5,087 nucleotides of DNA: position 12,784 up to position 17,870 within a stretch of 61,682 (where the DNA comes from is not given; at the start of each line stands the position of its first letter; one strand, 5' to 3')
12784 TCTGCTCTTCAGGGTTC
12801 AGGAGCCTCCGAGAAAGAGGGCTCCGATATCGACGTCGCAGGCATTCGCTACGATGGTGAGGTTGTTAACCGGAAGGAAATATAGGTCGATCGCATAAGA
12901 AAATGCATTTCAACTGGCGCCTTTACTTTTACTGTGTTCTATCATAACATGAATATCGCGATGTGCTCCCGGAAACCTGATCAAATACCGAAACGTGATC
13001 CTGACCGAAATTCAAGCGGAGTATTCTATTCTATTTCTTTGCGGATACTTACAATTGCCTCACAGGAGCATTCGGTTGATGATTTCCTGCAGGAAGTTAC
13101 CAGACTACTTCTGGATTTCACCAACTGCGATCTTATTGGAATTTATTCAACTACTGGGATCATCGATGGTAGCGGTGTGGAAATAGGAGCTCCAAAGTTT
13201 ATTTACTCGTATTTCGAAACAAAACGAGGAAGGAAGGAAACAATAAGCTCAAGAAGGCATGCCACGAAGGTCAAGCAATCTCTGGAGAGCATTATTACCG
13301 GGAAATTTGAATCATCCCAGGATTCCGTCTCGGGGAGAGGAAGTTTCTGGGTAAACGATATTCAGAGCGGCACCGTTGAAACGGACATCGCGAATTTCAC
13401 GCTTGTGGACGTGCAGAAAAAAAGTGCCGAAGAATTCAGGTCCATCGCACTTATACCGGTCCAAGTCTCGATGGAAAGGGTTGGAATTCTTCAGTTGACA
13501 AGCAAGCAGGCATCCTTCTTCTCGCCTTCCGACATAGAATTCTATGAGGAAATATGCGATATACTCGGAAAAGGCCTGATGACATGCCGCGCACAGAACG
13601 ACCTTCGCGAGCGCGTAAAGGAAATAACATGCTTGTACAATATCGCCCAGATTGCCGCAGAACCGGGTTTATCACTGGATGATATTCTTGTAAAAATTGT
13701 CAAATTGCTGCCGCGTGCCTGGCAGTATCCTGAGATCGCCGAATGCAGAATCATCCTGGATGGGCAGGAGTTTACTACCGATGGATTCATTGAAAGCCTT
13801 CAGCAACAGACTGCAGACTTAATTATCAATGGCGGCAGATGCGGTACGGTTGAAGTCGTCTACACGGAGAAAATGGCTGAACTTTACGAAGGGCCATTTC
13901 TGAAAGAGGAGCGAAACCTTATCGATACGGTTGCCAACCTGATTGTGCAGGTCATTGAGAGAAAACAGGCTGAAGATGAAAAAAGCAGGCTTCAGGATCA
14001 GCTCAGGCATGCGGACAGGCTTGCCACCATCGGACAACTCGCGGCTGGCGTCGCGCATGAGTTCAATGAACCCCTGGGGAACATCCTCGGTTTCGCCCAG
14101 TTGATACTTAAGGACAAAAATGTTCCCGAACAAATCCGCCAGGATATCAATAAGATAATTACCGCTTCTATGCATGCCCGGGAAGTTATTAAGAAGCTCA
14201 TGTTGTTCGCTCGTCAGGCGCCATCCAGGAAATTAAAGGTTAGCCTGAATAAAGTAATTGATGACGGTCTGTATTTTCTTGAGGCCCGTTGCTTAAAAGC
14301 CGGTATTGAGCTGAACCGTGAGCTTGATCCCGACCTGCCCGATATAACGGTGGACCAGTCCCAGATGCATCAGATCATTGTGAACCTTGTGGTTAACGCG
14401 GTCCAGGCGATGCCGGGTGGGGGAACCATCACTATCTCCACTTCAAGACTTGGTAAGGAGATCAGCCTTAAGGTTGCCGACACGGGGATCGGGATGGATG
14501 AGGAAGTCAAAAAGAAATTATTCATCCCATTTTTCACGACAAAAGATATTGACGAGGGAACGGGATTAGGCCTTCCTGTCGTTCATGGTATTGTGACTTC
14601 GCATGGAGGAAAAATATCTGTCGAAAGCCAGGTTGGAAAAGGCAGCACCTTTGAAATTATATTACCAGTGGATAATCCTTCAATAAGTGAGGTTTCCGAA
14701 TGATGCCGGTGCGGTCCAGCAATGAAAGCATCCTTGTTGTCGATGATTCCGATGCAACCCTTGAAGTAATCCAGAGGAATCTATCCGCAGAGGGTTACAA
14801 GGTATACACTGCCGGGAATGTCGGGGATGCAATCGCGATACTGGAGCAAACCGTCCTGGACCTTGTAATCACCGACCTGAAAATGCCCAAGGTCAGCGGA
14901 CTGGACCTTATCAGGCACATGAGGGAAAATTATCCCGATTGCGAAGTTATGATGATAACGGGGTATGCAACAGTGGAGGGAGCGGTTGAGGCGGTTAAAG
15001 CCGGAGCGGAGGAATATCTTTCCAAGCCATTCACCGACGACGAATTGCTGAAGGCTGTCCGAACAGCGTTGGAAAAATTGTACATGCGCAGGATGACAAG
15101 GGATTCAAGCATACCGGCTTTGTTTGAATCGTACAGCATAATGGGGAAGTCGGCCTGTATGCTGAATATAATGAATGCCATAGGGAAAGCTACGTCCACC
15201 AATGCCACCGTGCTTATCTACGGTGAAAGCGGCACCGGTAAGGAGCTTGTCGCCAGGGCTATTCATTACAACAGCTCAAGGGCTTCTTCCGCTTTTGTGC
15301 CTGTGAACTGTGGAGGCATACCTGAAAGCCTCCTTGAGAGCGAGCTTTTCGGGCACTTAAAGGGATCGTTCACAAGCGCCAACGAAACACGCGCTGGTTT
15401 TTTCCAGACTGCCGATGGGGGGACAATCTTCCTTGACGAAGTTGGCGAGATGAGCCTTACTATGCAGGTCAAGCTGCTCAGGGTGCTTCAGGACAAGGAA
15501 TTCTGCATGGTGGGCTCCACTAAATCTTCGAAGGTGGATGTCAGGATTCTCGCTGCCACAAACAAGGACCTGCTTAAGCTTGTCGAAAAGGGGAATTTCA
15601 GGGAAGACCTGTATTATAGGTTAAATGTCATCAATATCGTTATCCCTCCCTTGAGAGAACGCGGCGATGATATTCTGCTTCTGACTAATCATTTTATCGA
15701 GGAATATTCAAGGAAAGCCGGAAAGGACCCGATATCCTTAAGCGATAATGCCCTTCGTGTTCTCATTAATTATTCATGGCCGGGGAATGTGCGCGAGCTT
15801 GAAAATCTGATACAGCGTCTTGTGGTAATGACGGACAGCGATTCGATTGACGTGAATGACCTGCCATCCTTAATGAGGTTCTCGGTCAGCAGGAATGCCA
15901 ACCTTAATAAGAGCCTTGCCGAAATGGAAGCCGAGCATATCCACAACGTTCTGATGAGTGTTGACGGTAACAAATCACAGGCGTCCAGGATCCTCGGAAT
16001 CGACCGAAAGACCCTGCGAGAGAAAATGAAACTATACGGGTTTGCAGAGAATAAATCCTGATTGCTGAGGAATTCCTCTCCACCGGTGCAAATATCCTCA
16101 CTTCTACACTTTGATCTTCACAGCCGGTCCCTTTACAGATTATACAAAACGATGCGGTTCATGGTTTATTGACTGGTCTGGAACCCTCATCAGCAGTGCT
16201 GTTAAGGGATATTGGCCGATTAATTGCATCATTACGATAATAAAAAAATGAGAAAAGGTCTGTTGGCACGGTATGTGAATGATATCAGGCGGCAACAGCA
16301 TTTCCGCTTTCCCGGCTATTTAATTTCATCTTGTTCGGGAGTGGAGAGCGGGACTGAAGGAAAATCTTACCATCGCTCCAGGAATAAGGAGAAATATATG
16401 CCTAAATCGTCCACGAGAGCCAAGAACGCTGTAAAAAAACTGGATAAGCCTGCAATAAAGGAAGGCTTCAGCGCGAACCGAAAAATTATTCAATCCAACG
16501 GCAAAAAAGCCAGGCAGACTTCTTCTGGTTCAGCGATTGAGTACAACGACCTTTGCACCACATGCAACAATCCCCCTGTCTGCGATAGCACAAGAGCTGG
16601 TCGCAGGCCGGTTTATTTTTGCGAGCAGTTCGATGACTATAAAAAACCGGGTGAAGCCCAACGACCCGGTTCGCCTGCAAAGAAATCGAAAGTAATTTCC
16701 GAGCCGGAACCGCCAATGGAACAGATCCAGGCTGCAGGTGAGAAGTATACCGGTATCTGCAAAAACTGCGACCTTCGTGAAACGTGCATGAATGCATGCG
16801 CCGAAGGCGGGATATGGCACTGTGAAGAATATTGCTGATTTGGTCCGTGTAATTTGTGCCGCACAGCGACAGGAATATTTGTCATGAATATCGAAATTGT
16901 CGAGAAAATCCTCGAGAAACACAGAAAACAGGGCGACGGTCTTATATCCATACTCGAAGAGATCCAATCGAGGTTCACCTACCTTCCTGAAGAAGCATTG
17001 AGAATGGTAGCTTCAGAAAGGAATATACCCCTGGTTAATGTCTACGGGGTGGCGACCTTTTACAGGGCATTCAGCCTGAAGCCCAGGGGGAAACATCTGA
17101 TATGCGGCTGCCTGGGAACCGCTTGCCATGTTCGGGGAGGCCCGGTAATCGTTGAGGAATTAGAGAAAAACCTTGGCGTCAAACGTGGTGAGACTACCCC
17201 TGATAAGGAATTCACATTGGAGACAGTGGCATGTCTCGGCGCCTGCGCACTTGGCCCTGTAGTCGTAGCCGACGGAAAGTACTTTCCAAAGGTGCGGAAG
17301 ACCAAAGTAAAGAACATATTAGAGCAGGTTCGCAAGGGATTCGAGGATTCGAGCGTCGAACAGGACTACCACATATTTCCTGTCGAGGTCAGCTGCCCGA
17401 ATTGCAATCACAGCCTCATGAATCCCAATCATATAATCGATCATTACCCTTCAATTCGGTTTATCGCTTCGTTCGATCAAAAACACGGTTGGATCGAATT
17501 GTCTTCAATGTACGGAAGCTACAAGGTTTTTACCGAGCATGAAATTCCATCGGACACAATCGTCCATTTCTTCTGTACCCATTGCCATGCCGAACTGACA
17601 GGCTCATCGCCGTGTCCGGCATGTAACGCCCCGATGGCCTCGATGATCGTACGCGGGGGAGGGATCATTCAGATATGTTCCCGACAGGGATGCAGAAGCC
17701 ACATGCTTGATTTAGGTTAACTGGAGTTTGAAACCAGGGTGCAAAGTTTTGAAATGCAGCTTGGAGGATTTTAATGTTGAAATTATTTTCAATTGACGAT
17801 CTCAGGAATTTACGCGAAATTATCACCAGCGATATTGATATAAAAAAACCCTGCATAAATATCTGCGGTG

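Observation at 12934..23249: Sigma54-controlled operon coupling a NuoE/NuoF (HydC/HydB-type) module and a GltD-type reductase to a glutamate-synthase-core FMN protein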

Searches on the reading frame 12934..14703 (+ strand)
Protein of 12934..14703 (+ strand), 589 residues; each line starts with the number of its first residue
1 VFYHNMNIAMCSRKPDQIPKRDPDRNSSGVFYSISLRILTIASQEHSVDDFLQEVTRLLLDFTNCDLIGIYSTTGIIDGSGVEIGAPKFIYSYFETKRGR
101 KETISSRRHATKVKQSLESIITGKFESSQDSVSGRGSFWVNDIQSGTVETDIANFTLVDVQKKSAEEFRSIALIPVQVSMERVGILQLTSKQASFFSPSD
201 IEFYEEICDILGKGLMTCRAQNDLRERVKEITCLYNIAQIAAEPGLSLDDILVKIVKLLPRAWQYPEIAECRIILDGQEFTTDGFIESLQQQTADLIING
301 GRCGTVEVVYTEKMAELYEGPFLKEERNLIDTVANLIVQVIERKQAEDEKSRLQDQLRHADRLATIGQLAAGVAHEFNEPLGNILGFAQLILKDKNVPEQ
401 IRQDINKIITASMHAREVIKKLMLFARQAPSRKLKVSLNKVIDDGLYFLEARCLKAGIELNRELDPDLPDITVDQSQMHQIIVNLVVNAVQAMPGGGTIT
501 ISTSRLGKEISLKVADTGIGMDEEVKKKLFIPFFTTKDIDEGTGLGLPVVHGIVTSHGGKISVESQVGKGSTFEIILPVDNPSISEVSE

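Call 3: search_protein_families(library=pfam, proteins=[window:12934-14703:+])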
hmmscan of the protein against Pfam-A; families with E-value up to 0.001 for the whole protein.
window:12934-14703:+ (589 aa): 5 families
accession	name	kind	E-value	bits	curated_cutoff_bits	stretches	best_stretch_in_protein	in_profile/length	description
PF02518.31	HATPase_c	-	1.3e-26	93.7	26.4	1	474-580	2-110/111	Histidine kinase-, DNA gyrase B-, and HSP90-like ATPase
PF00512.31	HisKA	-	9.7e-11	42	26.9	1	367-428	3-63/66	His Kinase A (phospho-acceptor) domain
PF01590.32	GAF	-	3.6e-05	24.7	22.4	0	48-212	2-130/133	GAF domain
PF13185.12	GAF_2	-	0.00019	22.1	28.6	0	46-212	2-132/136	GAF domain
PF13492.12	GAF_3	-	0.00095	20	27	0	161-214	73-126/129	GAF domain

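Call 5: search_protein_families(library=ncbifam, proteins=[window:12934-14703:+], max_evalue=0.01)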
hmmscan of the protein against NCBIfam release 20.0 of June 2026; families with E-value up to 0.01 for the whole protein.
window:12934-14703:+ (589 aa): 84 families (the best 25 are shown)
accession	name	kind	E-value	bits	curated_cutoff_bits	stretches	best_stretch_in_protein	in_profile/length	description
NF008468.0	PRK11360.1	equivalog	1.6e-68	231.5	646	1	348-581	378-610/616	two-component system sensor histidine kinase AtoS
NF010411.0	PRK13837.1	equivalog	2.3e-63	214.5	647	1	324-582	408-678/828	two-component system VirA-like sensor kinase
NF007688.0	PRK10364.1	equivalog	2.4e-54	184.8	479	1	335-580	210-452/460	two-component system sensor histidine kinase ZraS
NF046020.1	HisKinCckABruc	equivalog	1.9e-50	171.6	1000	1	348-582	462-710/868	cell cycle histidine kinase CckA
NF038348.1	T2SS_HK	subfamily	1.8e-47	162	450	2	399-579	395-573/574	histidine kinase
NF046026.1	HisKinCckACaul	equivalog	9.8e-47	159.4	1000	1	294-582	241-535/678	cell cycle histidine kinase CckA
NF052574.1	HisKinEspCMyxo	equivalog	5e-44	150.6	1200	1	350-582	401-640/785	serine histidine kinase EspC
NF010076.0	PRK13557.1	subfamily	3.9e-41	141.1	631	1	354-584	151-399/540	histidine kinase famiy protein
NF052573.1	HisKinEspAMyxo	equivalog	4.8e-40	137.3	1400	1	339-579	358-611/755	serine histidine kinase EspA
NF041777.1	sens_FixL_Rhizob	equivalog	1.5e-37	129.4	850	1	337-580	233-482/485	sensor protein FixL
NF046044.1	PnpS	equivalog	8.5e-37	127.1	400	1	370-578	174-390/390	two-component system histidine kinase PnpS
NF047466.1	hybrid_RR_LvrB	exception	5.1e-36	124.6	500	1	343-579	129-376/377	hybrid histidine kinase/response regulator LvrB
NF053867.1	SprKinKinDBac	equivalog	1.4e-33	116.1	775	1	337-581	262-499/500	sporulation kinase KinD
TIGR02956.1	TMAO_torS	equivalog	3.8e-33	114.6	676.5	1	370-585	468-688/967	TMAO reductase system sensor histidine kinase/response regulator TorS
NF038297.2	hybrid_HK_HrmK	equivalog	5.2e-32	111.3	725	1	320-582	191-460/607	hybrid histidine kinase/response regulator HrmK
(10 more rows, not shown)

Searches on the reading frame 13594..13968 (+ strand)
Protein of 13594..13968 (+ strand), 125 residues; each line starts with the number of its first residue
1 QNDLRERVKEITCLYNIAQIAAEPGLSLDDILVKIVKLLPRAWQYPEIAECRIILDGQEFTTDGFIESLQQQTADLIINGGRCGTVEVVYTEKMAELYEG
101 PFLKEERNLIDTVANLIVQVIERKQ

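Call 95: search_protein_families(library=pfam, proteins=[window:13594-13968:+], max_evalue=1)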
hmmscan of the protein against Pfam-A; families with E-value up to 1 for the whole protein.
seq(125 aa): 0 families

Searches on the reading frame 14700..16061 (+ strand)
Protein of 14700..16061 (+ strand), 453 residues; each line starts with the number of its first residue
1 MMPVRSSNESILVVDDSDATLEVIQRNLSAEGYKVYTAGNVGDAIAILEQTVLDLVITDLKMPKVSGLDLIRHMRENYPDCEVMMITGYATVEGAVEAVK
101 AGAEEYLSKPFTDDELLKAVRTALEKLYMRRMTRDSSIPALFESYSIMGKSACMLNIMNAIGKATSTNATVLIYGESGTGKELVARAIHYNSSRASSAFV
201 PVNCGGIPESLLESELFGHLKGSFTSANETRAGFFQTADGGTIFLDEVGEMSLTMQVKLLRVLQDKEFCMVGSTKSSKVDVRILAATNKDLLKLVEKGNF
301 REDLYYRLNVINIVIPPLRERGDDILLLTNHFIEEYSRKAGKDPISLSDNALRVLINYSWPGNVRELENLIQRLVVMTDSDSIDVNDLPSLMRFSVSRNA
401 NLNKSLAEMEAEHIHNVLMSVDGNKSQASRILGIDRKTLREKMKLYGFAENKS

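Call 3: search_protein_families(library=pfam, proteins=[window:14700-16061:+])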
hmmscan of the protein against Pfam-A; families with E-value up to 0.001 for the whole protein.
window:14700-16061:+ (453 aa): 7 families
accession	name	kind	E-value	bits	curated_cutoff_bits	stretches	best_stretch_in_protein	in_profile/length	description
PF00158.32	Sigma54_activat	-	3.8e-70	235.4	20.2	1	147-313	1-167/168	Sigma-54 interaction domain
PF00072.30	Response_reg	-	1.3e-29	103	30.2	1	11-121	1-111/111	Response regulator receiver domain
PF25601.1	AAA_lid_14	-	1.1e-26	92.9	27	1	319-399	1-81/87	AAA+ ATPase lid domain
PF14532.12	Sigma54_activ_2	-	3.6e-21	76.3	25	1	148-318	1-138/138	Sigma-54 interaction domain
PF02954.25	HTH_8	-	4.1e-12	46.1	22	1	405-445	1-41/42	Bacterial regulatory protein, Fis family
PF07728.20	AAA_5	-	1.5e-06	28.7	22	1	171-289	2-123/139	AAA domain (dynein-related subfamily)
PF00004.35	AAA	-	7.6e-05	23.6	21.2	1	171-289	1-110/131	ATPase family associated with various cellular activities (AAA)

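Call 5: search_protein_families(library=ncbifam, proteins=[window:14700-16061:+], max_evalue=0.01)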
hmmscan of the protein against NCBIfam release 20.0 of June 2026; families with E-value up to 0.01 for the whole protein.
window:14700-16061:+ (453 aa): 125 families (the best 25 are shown)
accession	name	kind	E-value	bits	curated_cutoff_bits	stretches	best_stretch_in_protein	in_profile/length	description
NF008469.0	PRK11361.1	equivalog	1.8e-134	448.9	714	1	8-448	4-456/461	acetoacetate metabolism transcriptional regulator AtoC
TIGR01818.1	ntrC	equivalog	1.1e-129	433.2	558.6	1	11-400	1-389/463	nitrogen regulation protein NR(I)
NF007689.0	PRK10365.1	equivalog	2e-115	386.1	760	1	8-443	5-439/441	sigma-54-dependent response regulator transcription factor ZraR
TIGR02915.1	PEP_resp_reg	equivalog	1.6e-114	383.2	502.6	1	11-447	1-443/445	PEP-CTERM-box response regulator transcription factor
NF041552.1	TF_PrdR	equivalog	1.2e-112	377.2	795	1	136-447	260-577/577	sigma-54 dependent transcriptional regulator PrdR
NF041946.1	LuxO_transreg_Vib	equivalog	1.8e-108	363.3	800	1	14-441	2-430/463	quorum-sensing sigma-54 dependent transcriptional regulator LuxO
NF049963.1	RespRegFlgRCampy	domain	2.4e-108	362.7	750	1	33-446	26-427/429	fla regulon two-component system response regulator FlgR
NF008176.1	PRK10923.1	equivalog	2.5e-107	359.4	620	1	10-394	5-387/469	nitrogen regulation protein NR(I)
TIGR01817.1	nifA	equivalog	5.2e-107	358.8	528.85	1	141-417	192-461/534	nif-specific transcriptional activator NifA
NF011695.0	PRK15115.1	equivalog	1.6e-106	356.7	763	1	8-438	6-428/445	two-component system response regulator GlrR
NF051870.1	NAssimRespRegNtrX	equivalog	3e-104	349.4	600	1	10-447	3-451/452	nitrogen assimilation response regulator NtrX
NF003451.0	PRK05022.1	equivalog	4.8e-100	335.7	476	1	141-444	186-506/512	nitric oxide reductase transcriptional regulator NorR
NF050807.1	TransRegFlbDCaul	equivalog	1.1e-99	334.4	750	1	11-446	3-438/454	sigma-54-dependent transcriptional regulator FlbD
NF038308.1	RNA_repair_RtcR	equivalog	1e-92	311.7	650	1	92-402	123-447/530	RNA repair transcriptional activator RtcR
TIGR02329.1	propionate_PrpR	equivalog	4.7e-87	292.8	499.2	1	128-444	196-525/526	propionate catabolism operon regulatory protein PrpR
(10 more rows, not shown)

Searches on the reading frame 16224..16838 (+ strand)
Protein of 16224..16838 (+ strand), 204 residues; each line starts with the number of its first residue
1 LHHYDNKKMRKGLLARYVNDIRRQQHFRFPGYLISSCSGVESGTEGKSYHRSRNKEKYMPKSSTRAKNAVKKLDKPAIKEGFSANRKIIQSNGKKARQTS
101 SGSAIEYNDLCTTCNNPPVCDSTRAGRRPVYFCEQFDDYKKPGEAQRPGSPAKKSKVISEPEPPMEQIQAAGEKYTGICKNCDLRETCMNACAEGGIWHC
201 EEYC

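Call 3: search_protein_families(library=pfam, proteins=[window:16224-16838:+])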
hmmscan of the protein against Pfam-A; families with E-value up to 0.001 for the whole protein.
window:16224-16838:+ (204 aa): 0 families

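Call 5: search_protein_families(library=ncbifam, proteins=[window:16224-16838:+], max_evalue=0.01)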
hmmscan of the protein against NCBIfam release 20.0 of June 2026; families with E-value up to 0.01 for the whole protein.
window:16224-16838:+ (204 aa): 0 families

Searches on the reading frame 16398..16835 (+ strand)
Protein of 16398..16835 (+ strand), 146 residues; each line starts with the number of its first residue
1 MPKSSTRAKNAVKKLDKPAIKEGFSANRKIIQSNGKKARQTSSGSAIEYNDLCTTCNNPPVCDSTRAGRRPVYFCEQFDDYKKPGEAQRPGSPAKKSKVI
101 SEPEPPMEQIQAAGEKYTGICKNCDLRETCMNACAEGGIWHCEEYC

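Call 93: search_protein_families(library=pfam, proteins=[window:16398-16835:+], max_evalue=5)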
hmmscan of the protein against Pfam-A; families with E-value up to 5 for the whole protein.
window:16398-16835:+ (146 aa): 2 families
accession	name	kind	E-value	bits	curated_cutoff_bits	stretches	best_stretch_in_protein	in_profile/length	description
PF13751.12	DDE_Tnp_1_6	-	0.51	11.1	25.1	1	36-89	14-68/125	Transposase DDE domain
PF15803.10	zf-SCNM1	-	1.4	9.1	27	1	53-65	1-13/27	Zinc-finger of sodium channel modifier 1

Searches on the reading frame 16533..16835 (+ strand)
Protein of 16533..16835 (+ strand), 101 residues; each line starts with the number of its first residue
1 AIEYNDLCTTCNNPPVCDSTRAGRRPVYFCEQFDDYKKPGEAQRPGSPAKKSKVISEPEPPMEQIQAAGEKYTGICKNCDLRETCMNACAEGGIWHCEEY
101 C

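Call 92: search_solved_structures(query=window:16533-16835:+, max_evalue=10)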
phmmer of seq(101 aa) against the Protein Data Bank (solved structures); distinct sequences matched with E-value up to 10: 0.

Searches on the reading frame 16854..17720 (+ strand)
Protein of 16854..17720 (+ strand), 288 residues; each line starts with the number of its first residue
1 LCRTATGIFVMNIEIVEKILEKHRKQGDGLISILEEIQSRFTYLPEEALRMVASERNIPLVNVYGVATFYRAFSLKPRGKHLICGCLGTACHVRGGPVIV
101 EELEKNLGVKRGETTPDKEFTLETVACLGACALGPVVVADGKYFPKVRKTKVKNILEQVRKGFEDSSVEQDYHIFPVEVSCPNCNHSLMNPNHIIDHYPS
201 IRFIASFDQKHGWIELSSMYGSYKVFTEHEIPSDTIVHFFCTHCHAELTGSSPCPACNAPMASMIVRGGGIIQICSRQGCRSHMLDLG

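Call 3: search_protein_families(library=pfam, proteins=[window:16854-17720:+])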
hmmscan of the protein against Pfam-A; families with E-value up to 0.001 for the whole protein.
window:16854-17720:+ (288 aa): 3 families
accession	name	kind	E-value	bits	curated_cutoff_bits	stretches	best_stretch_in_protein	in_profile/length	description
PF01257.25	2Fe-2S_thioredx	-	2.7e-47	160.7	24.8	1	16-159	1-144/145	Thioredoxin-like [2Fe-2S] ferredoxin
PF12773.13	DZR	-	0.00034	21.2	27.3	0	239-261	13-34/45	Double zinc ribbon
PF07191.17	Zn_ribbon_6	-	0.00053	20.4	25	0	235-263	13-41/67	Double zinc ribbon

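Call 5: search_protein_families(library=ncbifam, proteins=[window:16854-17720:+], max_evalue=0.01)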
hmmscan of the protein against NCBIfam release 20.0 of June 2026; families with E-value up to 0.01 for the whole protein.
window:16854-17720:+ (288 aa): 10 families
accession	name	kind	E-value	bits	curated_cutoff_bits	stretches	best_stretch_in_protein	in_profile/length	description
NF005747.0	PRK07571.1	equivalog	7.7e-45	152.6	224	1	14-159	23-168/173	bidirectional hydrogenase complex protein HoxE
NF005722.0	PRK07539.1-2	equivalog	3e-38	131.4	141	1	14-159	11-156/157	NADH-quinone oxidoreductase subunit NuoE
NF004638.0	PRK05988.1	equivalog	5.6e-36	123.7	198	1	13-160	11-158/159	formate dehydrogenase subunit gamma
TIGR01958.1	nuoE_fam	subfamily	1.3e-33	116.3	142.4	1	17-159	3-147/148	NADH-quinone oxidoreductase subunit NuoE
NF005725.0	PRK07539.1-5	equivalog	9.9e-33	113.3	220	1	13-160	22-172/174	NADH-quinone oxidoreductase subunit NuoE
NF005721.0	PRK07539.1-1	equivalog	1.8e-29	102.9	308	1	17-165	35-183/292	NADH-quinone oxidoreductase subunit NuoE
NF005723.0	PRK07539.1-3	equivalog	1.7e-23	83.3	226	1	29-160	25-157/158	NADH-quinone oxidoreductase subunit NuoE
NF005724.0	PRK07539.1-4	equivalog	3.9e-20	72.7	280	1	24-166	36-179/240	NADH-quinone oxidoreductase subunit NuoE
NF009040.0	PRK12373.1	equivalog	1.2e-13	51.6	514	1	25-164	34-174/400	NADH-quinone oxidoreductase subunit E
NF041612.1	fdxn_Clost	equivalog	0.0054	17.3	150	0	118-158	47-89/102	2Fe-2S ferredoxin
